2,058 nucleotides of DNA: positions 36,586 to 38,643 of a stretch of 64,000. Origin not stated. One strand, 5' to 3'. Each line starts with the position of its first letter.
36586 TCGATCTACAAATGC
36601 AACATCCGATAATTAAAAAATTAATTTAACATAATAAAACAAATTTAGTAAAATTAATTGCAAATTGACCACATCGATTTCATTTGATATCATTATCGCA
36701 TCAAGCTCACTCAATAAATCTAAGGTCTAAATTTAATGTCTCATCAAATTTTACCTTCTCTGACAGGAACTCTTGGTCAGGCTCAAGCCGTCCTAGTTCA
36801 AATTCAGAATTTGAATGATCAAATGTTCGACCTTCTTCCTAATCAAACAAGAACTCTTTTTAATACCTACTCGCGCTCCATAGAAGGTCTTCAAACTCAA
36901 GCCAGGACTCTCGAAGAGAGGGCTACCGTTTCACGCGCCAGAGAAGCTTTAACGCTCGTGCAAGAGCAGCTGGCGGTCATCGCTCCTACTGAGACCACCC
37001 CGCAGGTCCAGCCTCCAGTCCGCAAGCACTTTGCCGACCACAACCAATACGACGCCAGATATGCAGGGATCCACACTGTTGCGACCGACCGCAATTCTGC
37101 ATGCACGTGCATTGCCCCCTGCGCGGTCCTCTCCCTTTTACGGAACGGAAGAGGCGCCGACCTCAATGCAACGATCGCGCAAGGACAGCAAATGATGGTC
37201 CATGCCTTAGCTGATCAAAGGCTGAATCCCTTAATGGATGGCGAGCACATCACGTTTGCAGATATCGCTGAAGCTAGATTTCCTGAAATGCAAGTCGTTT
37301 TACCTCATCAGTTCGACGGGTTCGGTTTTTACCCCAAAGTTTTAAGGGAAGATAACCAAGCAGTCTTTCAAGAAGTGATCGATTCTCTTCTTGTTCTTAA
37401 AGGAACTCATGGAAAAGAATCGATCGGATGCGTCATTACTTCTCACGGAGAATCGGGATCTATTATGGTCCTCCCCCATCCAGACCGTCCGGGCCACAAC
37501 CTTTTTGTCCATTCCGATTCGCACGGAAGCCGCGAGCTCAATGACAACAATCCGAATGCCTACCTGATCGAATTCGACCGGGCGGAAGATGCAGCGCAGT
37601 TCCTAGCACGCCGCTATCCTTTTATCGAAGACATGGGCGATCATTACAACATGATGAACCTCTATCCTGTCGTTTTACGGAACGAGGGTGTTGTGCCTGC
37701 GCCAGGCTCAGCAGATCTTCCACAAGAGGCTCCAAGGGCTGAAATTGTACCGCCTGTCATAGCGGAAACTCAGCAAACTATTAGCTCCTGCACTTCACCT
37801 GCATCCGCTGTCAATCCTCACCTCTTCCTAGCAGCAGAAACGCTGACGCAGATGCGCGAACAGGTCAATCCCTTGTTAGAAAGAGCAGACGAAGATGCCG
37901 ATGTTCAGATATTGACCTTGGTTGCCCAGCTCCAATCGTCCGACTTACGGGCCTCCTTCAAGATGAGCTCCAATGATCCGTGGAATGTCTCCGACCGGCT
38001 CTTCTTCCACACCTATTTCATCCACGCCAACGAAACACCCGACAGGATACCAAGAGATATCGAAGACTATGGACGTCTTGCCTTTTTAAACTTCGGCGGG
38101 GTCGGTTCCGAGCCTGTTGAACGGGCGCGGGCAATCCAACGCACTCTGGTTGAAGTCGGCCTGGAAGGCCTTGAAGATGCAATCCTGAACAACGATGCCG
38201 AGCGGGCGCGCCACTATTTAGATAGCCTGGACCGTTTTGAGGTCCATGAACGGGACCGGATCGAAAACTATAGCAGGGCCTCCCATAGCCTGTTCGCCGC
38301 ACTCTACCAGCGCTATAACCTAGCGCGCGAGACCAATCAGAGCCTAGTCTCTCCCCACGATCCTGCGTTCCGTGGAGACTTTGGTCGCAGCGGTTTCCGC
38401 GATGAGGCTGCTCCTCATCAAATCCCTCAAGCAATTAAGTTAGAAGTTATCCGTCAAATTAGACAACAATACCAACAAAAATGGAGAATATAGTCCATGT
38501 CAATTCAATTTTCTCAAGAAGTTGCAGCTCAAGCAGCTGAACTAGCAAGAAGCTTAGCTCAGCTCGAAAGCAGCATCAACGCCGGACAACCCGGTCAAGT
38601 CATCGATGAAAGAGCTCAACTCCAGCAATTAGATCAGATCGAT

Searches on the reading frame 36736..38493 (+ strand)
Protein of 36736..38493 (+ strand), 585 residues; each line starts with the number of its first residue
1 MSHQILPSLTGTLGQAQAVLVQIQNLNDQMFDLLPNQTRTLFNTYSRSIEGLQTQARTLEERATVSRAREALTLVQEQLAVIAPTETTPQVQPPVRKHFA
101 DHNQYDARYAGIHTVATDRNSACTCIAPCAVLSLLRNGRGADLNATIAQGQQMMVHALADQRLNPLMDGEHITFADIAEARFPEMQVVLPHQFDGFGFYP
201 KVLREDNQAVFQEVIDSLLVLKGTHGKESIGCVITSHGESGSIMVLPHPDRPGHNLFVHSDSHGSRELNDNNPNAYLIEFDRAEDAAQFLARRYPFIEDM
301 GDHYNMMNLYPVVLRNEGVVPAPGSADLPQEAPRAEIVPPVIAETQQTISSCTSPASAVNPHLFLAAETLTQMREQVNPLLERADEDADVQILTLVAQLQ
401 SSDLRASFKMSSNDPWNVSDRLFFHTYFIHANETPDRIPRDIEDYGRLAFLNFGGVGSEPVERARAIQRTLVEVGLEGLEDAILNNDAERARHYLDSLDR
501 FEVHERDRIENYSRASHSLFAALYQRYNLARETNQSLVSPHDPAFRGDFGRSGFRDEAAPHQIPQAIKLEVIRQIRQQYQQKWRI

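Call 12: find_encoding_contigs(protein=window:36736-38493:+, flank=2000, max_places=4)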
Protein window:36736-38493:+ (585 aa): no gene with exactly this product is on record in the collection.

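Call 29: search_protein_families(library=pfam, proteins=[window:36736-38493:+], max_evalue=0.001)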
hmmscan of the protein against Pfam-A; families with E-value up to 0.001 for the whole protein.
window:36736-38493:+ (585 aa): 0 families
